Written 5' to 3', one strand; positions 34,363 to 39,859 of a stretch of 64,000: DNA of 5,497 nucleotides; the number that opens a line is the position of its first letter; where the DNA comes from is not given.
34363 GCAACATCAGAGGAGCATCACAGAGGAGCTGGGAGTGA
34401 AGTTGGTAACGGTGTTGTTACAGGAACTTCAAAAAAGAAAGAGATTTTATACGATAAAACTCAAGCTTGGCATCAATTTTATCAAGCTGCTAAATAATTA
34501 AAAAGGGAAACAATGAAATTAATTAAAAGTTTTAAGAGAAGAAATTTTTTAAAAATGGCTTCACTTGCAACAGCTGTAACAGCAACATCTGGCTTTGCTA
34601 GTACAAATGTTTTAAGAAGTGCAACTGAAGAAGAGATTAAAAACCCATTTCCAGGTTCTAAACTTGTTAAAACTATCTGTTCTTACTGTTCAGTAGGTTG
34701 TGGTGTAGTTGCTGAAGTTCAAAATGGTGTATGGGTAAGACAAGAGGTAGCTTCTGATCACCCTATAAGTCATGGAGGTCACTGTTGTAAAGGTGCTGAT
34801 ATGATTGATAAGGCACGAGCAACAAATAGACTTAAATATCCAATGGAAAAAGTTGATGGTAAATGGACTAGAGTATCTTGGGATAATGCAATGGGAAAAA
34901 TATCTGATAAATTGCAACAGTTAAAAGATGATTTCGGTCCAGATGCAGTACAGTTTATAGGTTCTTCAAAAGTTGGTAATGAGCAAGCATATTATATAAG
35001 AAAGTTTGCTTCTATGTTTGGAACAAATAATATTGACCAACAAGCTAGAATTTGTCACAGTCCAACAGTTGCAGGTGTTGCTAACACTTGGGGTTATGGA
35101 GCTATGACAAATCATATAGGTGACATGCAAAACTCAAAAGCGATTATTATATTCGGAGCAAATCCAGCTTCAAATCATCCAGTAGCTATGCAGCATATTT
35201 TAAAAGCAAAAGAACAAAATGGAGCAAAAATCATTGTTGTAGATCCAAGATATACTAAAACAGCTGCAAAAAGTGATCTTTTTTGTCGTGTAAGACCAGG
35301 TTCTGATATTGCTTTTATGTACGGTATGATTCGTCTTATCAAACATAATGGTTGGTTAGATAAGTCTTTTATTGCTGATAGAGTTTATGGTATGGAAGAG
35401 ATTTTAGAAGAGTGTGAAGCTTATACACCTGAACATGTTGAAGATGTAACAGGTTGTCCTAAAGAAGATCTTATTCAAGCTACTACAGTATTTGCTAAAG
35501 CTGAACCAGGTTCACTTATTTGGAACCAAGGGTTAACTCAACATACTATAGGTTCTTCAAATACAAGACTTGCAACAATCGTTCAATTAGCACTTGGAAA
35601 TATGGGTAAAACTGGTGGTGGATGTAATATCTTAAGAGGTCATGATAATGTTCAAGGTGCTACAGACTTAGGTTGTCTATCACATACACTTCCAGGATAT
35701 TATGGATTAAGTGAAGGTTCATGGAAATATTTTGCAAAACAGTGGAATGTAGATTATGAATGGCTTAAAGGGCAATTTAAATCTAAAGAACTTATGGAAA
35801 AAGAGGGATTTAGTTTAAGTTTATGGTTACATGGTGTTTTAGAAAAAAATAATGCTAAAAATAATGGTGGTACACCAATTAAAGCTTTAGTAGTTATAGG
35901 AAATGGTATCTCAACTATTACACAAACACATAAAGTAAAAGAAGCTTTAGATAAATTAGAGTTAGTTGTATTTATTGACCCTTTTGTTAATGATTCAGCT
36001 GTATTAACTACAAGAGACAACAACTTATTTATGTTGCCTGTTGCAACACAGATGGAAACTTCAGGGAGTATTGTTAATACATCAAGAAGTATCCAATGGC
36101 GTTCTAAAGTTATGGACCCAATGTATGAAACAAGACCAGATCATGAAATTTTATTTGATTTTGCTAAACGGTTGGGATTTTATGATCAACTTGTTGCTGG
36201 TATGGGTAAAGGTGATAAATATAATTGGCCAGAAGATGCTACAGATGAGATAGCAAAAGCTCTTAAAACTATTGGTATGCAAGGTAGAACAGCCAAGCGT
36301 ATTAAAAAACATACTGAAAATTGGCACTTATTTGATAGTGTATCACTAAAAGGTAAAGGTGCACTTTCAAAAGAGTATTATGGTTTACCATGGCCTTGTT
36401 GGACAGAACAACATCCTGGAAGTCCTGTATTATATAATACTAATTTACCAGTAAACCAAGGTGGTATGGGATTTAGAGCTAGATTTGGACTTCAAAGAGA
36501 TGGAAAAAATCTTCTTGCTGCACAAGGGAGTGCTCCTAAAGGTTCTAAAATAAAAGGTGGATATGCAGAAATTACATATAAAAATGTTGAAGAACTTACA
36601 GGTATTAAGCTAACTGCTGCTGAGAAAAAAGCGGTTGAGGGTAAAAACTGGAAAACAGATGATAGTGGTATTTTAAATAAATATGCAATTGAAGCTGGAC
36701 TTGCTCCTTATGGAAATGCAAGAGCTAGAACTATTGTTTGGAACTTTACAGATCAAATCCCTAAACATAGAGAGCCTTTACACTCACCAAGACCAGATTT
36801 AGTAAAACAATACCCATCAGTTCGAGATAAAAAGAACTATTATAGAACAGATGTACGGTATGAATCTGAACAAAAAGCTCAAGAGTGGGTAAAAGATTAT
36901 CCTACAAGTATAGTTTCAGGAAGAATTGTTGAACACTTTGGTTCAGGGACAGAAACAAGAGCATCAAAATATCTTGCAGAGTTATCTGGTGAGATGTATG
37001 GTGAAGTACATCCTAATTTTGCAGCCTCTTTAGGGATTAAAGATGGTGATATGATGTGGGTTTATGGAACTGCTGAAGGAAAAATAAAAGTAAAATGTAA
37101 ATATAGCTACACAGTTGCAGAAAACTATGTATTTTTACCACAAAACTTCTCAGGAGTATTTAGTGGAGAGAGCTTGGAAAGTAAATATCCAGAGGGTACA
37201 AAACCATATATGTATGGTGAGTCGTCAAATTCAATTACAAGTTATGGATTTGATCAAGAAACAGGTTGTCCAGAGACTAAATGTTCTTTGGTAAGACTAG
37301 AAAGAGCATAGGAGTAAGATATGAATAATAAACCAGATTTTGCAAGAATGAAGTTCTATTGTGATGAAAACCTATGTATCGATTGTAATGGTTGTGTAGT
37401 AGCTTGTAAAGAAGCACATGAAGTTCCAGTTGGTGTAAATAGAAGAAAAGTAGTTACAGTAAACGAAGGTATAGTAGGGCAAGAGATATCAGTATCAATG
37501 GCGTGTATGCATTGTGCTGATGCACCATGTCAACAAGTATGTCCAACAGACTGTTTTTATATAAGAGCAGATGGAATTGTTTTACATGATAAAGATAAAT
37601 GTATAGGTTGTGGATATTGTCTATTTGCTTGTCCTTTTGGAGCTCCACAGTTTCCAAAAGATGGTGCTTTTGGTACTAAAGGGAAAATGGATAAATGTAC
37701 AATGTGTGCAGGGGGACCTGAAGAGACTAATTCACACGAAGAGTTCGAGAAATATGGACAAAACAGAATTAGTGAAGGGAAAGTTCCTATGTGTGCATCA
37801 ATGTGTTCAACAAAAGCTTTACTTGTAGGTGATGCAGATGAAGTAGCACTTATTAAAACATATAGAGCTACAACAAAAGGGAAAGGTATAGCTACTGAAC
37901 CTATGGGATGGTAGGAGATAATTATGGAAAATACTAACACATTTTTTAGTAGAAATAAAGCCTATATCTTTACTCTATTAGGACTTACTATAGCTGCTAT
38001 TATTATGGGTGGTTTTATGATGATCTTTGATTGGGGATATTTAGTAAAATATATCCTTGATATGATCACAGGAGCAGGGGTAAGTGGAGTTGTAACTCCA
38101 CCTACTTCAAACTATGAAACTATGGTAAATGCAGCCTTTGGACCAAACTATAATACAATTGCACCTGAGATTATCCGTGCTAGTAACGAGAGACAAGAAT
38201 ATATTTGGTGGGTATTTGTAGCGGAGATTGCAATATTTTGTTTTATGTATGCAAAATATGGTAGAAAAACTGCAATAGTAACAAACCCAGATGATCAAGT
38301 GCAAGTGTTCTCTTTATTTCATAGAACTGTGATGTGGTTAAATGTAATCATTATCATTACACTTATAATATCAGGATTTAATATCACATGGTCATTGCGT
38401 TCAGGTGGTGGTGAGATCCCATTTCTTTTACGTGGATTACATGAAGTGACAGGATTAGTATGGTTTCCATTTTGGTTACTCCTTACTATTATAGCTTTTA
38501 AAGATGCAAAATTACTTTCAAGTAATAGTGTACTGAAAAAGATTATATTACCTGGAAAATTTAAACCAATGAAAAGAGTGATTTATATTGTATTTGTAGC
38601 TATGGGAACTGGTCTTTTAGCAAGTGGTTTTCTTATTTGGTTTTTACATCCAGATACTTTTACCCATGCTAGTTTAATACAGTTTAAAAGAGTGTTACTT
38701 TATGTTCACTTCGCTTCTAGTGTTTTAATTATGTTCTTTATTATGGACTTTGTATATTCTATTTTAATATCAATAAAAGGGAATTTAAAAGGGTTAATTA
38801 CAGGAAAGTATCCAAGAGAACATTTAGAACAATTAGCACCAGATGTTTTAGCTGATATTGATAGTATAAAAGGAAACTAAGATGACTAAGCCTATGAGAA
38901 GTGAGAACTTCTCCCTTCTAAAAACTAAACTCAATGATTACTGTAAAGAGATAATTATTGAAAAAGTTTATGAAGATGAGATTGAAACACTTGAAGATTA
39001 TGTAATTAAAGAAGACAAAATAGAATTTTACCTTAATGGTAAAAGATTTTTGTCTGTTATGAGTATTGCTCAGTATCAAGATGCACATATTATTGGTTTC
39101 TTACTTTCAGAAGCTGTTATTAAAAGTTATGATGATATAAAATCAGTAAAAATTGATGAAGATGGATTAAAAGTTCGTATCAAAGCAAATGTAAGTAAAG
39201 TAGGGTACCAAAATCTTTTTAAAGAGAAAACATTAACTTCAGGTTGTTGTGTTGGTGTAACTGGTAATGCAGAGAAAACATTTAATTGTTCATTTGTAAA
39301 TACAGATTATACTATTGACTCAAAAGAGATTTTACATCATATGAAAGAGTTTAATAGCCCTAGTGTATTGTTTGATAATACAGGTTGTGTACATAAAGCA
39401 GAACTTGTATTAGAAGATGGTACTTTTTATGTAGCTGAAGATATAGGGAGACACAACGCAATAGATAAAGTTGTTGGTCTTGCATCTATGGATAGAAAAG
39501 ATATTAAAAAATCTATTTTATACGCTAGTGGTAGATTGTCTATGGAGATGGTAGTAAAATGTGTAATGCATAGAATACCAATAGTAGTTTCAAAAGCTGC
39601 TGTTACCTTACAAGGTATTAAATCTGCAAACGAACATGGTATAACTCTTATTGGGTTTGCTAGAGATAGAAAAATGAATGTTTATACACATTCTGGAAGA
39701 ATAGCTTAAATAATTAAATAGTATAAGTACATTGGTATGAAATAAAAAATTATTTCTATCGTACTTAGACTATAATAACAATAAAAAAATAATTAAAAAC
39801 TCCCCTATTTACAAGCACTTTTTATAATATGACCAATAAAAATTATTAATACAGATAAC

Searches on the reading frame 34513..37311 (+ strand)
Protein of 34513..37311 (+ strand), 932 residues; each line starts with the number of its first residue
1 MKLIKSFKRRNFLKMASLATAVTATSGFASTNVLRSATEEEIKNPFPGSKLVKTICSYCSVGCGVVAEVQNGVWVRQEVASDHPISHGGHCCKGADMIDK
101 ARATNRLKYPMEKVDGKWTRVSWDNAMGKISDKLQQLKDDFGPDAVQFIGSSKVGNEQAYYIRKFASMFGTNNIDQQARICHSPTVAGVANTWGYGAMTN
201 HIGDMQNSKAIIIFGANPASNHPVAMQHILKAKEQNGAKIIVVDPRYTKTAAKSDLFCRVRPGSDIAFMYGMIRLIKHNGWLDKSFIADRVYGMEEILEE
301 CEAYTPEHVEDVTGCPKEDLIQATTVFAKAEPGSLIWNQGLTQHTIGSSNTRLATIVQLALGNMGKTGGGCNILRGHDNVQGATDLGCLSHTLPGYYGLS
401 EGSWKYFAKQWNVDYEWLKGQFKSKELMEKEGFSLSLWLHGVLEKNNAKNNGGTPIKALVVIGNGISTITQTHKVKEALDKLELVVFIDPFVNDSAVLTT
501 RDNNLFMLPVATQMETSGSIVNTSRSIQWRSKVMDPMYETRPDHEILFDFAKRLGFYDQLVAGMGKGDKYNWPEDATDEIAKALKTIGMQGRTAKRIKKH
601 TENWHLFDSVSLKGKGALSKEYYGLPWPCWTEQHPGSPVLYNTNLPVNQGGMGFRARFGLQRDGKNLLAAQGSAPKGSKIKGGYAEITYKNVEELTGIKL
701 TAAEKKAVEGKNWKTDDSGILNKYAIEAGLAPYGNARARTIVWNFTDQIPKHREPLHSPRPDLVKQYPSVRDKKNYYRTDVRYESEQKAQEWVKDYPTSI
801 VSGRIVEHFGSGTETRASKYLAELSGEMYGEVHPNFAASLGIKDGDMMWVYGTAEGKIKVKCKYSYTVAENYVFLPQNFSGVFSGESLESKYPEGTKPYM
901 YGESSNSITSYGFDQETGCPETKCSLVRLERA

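Call 20: search_protein_families(library=pfam, proteins=[window:34513-37311:+], max_evalue=0.0001)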
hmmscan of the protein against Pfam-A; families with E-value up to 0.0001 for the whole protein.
window:34513-37311:+ (932 aa): 3 families
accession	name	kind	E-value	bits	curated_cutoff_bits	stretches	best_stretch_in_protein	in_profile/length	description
PF00384.28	Molybdopterin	-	2.4e-50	172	24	1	106-553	1-353/353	Molybdopterin oxidoreductase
PF01568.27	Molydop_binding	-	6.9e-15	55.5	26.8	1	801-923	4-107/110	Molydopterin dinucleotide binding domain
PF04879.21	Molybdop_Fe4S4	-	1.7e-12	47.6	22.7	1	50-99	2-51/55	Molybdopterin oxidoreductase Fe4S4 domain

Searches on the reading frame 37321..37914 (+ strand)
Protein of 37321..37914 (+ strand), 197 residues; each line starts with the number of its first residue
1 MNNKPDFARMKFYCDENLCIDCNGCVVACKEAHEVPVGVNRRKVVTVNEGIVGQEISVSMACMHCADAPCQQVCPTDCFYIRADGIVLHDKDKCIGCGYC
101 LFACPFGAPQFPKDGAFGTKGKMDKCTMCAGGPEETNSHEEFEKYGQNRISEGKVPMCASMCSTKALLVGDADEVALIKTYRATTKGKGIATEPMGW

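Call 20: search_protein_families(library=pfam, proteins=[window:37321-37914:+], max_evalue=0.0001)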
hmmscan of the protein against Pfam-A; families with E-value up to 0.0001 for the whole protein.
window:37321-37914:+ (197 aa): 9 families
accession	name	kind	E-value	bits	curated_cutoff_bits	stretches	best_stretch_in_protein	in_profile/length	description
PF12838.12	Fer4_7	-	4.2e-12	46.8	27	1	93-166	1-52/52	4Fe-4S dicluster domain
PF13247.11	Fer4_11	-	7e-12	45.9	26.2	1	58-130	6-75/100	4Fe-4S dicluster domain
PF12837.12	Fer4_6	-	1.4e-09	37.9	25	1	86-109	1-24/24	4Fe-4S binding domain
PF13237.11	Fer4_10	-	7.4e-09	35.8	25.5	1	87-130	2-46/53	4Fe-4S dicluster domain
PF00037.32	Fer4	-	1.9e-08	34.2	21.1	1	89-109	3-23/24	4Fe-4S binding domain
PF12797.12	Fer4_2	-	1.4e-07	31.5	24.5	1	86-106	2-22/22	4Fe-4S binding domain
PF13187.11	Fer4_9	-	5.6e-07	29.9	27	0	93-131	1-42/52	4Fe-4S dicluster domain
PF14697.11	Fer4_21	-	1.1e-06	29.1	35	0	61-106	7-53/59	4Fe-4S dicluster domain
PF25160.1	LdpA_Fe-S-bd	-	8.8e-05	22.6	27.6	1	67-107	6-41/49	LdpA Fe-S cluster-binding domain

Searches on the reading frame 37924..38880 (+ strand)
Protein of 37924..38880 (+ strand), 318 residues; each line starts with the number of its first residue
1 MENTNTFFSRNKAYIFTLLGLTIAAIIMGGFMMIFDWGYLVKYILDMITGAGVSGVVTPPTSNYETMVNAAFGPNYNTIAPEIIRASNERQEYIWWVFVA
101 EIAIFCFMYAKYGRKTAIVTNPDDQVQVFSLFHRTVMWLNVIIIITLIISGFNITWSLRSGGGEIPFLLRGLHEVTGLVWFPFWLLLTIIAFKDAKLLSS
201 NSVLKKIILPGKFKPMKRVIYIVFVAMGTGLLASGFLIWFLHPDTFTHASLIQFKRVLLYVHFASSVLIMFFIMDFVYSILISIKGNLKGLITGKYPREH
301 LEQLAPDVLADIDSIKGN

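Call 20: search_protein_families(library=pfam, proteins=[window:37924-38880:+], max_evalue=0.0001)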
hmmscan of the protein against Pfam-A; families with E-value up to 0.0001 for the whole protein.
window:37924-38880:+ (318 aa): 1 family
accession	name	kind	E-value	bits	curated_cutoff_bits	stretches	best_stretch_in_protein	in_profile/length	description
PF01292.26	Ni_hydr_CYTB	-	2.9e-11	43.9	30.1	1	129-282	2-164/179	Prokaryotic cytochrome b561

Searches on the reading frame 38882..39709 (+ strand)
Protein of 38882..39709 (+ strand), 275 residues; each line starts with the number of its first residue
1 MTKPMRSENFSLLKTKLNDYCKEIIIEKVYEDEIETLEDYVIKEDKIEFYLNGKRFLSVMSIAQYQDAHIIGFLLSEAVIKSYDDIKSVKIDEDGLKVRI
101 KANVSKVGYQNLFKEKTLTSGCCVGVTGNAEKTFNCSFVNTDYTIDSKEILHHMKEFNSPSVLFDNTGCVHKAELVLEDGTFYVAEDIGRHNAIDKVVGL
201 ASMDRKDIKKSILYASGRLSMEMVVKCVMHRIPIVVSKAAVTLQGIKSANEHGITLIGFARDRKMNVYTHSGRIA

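Call 20: search_protein_families(library=pfam, proteins=[window:38882-39709:+], max_evalue=0.0001)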
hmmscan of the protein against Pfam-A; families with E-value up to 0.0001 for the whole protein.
window:38882-39709:+ (275 aa): 1 family
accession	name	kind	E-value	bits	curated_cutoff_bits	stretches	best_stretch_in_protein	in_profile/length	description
PF02634.21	FdhD-NarQ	-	5.2e-77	259.2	27.2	1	42-274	1-236/237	FdhD/NarQ family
